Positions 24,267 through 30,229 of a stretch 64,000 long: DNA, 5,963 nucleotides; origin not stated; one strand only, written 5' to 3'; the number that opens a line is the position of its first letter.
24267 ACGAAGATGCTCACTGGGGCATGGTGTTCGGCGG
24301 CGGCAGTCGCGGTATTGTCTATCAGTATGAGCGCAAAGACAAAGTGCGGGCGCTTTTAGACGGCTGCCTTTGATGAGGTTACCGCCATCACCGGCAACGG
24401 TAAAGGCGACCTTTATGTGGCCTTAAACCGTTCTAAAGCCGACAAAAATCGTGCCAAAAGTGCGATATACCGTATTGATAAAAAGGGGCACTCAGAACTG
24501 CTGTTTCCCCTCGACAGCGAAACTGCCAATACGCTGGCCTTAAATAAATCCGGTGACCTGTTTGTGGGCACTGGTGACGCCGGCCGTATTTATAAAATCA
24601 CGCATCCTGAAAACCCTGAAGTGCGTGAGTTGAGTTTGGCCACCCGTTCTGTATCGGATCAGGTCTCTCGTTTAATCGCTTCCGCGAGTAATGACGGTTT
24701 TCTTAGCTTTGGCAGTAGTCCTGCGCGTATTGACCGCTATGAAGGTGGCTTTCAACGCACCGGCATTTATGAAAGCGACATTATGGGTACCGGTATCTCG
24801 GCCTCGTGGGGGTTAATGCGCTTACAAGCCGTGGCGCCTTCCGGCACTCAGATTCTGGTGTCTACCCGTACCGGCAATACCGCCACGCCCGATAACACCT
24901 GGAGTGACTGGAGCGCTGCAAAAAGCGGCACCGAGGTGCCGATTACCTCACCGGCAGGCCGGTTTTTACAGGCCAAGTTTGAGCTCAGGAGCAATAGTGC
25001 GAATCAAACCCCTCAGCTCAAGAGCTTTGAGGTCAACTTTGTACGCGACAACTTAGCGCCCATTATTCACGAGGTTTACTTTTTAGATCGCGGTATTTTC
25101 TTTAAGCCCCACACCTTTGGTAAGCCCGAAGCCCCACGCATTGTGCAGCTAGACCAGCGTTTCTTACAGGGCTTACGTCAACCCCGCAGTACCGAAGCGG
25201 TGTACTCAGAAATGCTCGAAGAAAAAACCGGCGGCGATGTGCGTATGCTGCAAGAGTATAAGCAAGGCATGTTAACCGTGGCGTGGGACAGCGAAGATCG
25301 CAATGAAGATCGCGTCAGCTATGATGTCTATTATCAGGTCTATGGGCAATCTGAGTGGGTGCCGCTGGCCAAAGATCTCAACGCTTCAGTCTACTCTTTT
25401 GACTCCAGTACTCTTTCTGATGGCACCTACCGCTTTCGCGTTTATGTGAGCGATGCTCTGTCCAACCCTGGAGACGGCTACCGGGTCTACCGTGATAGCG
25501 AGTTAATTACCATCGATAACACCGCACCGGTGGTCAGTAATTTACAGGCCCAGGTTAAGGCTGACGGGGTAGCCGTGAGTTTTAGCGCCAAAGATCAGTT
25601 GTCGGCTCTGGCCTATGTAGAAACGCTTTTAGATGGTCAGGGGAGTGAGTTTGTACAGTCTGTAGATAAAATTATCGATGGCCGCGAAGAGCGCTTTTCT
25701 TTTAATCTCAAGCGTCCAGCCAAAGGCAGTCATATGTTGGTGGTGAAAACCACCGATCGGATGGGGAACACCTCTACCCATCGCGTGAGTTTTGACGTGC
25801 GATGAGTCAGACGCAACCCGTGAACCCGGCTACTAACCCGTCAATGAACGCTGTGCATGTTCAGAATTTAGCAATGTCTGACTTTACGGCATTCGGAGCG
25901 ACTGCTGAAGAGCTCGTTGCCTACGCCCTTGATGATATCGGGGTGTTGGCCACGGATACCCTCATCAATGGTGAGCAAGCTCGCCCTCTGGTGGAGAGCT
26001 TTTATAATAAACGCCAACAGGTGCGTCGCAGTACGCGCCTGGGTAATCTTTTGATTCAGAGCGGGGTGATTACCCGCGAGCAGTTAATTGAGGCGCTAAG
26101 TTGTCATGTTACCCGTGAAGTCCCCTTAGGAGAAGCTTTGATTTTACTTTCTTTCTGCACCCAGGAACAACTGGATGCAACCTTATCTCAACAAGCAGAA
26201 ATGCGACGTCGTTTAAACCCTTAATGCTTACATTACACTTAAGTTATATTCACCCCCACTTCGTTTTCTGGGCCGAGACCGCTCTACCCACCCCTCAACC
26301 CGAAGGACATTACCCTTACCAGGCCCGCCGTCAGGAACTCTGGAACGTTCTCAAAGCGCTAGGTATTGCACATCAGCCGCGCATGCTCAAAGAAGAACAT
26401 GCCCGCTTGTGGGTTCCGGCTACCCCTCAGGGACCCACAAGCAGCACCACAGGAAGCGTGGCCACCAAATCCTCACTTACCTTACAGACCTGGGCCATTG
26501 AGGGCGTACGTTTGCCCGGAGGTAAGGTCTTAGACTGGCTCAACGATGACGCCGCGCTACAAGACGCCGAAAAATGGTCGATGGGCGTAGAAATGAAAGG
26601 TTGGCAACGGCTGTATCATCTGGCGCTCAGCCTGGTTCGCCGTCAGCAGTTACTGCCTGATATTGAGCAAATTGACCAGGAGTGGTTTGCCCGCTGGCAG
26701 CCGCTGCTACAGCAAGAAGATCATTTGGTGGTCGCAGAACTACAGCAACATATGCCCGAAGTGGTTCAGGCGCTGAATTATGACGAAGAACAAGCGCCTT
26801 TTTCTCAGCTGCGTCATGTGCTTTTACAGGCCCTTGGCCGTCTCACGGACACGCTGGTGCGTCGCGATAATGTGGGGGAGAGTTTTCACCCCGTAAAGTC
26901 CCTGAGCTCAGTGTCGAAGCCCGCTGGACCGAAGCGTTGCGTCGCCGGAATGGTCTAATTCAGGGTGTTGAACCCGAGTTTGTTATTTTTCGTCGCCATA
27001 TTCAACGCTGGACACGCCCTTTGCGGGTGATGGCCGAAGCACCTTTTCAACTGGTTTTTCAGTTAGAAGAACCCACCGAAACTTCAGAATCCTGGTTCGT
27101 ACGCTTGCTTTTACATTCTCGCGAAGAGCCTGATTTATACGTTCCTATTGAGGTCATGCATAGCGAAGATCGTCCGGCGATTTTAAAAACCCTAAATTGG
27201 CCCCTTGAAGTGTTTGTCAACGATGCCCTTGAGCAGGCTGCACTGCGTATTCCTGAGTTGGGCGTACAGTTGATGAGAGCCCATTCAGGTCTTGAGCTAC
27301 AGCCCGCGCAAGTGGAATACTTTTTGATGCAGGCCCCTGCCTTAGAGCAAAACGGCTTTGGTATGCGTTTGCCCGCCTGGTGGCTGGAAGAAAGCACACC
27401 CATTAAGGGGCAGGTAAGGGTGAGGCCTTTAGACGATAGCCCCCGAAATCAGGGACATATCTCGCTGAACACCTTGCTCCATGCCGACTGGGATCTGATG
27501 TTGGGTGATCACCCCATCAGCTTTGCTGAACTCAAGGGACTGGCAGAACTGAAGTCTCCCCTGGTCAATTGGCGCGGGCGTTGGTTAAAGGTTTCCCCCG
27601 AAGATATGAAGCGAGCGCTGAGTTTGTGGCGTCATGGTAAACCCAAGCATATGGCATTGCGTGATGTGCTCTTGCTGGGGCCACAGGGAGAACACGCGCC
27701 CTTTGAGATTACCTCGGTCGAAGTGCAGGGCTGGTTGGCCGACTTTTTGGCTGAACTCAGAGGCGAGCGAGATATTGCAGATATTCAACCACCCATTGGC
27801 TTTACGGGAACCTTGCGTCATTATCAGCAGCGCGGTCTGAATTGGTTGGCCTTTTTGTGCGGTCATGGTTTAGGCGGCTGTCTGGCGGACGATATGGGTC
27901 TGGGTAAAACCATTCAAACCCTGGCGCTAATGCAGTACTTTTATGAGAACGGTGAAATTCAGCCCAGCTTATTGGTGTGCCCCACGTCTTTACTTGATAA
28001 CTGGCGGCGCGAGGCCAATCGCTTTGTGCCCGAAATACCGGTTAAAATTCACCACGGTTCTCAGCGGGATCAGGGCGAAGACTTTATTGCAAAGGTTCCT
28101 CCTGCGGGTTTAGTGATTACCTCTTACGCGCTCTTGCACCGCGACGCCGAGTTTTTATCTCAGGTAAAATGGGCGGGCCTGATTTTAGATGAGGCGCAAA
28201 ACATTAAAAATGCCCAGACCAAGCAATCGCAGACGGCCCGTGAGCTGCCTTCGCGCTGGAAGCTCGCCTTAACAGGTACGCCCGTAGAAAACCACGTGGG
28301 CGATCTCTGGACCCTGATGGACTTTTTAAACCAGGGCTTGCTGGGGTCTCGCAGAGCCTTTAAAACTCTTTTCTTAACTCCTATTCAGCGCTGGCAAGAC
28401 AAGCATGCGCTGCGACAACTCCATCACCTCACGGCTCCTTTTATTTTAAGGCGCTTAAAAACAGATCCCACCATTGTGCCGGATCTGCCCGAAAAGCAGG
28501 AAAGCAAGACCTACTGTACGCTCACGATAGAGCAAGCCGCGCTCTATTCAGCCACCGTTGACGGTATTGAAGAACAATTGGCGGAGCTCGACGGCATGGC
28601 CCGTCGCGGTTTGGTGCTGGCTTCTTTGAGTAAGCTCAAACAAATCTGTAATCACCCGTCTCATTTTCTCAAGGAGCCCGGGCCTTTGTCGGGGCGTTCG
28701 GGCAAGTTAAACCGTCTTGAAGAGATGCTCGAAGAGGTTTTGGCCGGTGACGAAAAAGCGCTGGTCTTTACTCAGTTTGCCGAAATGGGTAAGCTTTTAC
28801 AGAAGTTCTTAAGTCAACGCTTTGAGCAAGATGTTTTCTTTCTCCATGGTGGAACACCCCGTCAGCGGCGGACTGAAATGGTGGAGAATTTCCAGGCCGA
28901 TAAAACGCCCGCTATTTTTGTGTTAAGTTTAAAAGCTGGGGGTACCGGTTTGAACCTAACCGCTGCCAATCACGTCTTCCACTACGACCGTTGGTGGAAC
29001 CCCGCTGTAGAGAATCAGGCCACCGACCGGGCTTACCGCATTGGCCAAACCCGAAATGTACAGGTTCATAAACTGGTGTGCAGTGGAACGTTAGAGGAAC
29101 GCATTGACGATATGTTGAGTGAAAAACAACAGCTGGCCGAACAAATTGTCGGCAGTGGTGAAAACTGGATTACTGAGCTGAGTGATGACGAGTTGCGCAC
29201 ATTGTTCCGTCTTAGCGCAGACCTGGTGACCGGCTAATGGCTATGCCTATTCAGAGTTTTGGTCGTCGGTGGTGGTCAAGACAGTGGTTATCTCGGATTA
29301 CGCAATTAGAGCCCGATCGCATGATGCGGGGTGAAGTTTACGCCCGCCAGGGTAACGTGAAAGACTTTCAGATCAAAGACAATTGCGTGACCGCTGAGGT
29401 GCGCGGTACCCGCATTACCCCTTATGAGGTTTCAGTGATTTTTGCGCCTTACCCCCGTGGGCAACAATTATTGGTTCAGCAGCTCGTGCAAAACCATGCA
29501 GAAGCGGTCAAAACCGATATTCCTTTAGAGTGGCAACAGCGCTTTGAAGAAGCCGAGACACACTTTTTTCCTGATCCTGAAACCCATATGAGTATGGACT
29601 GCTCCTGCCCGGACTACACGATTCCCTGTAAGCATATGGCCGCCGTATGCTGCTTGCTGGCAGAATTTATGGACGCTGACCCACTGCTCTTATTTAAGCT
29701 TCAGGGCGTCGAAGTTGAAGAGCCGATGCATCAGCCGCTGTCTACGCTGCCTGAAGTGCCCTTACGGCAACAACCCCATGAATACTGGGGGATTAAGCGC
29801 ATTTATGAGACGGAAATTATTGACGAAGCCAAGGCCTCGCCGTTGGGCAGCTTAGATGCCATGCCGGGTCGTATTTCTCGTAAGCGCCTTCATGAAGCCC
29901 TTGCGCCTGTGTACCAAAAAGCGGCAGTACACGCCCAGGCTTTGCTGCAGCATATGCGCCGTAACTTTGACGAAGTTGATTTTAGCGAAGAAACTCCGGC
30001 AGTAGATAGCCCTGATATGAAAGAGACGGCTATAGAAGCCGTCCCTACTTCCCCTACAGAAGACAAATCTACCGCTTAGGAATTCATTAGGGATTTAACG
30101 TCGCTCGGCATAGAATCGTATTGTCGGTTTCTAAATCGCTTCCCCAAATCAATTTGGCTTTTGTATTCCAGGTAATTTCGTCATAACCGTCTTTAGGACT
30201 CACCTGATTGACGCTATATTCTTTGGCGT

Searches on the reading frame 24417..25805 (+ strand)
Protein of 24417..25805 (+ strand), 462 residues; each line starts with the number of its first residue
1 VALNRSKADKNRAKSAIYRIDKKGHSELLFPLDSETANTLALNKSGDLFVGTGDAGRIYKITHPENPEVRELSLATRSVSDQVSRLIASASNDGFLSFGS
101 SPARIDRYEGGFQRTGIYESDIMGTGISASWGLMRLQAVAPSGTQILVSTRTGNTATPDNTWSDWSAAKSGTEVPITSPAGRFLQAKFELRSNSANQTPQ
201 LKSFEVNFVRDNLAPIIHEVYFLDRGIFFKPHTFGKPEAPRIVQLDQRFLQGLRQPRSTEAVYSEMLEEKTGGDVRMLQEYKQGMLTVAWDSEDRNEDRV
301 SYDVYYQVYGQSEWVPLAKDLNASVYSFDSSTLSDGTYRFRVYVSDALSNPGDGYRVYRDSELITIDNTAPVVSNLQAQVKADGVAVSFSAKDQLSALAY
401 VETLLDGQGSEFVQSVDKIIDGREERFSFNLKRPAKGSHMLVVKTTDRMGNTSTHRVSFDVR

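Call 68: search_protein_families(library=pfam, proteins=[window:24417-25805:+], max_evalue=0.01)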
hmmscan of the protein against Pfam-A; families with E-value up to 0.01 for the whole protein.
window:24417-25805:+ (462 aa): 3 families
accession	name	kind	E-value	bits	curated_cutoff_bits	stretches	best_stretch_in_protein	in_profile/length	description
PF19077.6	Big_13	-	1.3e-06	29.3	27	0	423-460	60-99/102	Bacterial Ig-like domain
PF13750.12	Big_3_3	-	1.2e-05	25.5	27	0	325-387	4-62/157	Bacterial Ig-like domain (group 3)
PF17957.7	Big_7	-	0.0041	18.2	24.1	0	378-442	12-69/70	Bacterial Ig domain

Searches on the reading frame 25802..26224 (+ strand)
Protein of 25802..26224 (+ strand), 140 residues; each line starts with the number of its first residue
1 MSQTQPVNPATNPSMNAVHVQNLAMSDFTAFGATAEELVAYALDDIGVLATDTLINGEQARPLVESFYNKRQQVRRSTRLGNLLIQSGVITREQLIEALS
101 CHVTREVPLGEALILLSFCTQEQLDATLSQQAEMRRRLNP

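Call 30: search_protein_families(library=pfam, proteins=[window:25802-26224:+], max_evalue=0.001)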
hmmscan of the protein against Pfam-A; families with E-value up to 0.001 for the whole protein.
window:25802-26224:+ (140 aa): 0 families

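Call 65: find_encoding_contigs(protein=window:25802-26224:+, flank=10000, max_places=10)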
Protein window:25802-26224:+ (140 aa): 1 contig read that carries it; 1 place shown.
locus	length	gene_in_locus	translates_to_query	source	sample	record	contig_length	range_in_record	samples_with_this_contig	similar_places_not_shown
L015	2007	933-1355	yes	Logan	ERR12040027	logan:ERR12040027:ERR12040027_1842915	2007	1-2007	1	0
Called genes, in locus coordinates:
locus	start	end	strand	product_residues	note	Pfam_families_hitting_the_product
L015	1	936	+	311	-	?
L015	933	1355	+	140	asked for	-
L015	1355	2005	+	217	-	?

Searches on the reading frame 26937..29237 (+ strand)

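Call 30: search_protein_families(library=pfam, proteins=[window:26937-29237:+], max_evalue=0.001)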
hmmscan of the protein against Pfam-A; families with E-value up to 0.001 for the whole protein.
window:26937-29237:+ (766 aa): 4 families
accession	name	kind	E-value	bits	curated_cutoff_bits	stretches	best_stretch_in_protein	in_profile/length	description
PF00176.29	SNF2-rel_dom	-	3e-68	230.5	24.9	1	296-575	1-289/290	SNF2-related domain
PF12419.13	DUF3670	-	3.5e-30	104.9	27.6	1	117-245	4-132/136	SNF2 Helicase protein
PF00271.37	Helicase_C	-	2.6e-21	76.4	23.5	1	591-703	3-110/110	Helicase conserved C-terminal domain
PF04851.21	ResIII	-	3.6e-07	30.7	22.5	1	292-450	3-163/164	Type III restriction enzyme, res subunit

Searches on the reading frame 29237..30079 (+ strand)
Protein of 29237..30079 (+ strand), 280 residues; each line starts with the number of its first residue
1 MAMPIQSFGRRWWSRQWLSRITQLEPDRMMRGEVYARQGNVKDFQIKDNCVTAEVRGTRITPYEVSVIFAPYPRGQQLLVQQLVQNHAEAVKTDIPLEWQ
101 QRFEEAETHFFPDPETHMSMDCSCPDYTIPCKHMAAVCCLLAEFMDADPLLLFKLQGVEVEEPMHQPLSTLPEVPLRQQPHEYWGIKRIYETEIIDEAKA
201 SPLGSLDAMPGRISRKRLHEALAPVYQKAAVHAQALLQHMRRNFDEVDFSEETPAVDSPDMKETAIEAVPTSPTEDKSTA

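Call 30: search_protein_families(library=pfam, proteins=[window:29237-30079:+], max_evalue=0.001)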
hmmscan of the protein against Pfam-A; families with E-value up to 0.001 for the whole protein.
window:29237-30079:+ (280 aa): 1 family
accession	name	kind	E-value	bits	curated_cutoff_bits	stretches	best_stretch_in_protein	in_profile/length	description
PF04434.22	SWIM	-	0.00039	20.3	19.6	1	121-138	14-34/38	SWIM zinc finger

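Call 67: find_encoding_contigs(protein=window:29237-30079:+, flank=10000, max_places=10)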
Protein window:29237-30079:+ (280 aa): no gene with exactly this product is on record in the collection.
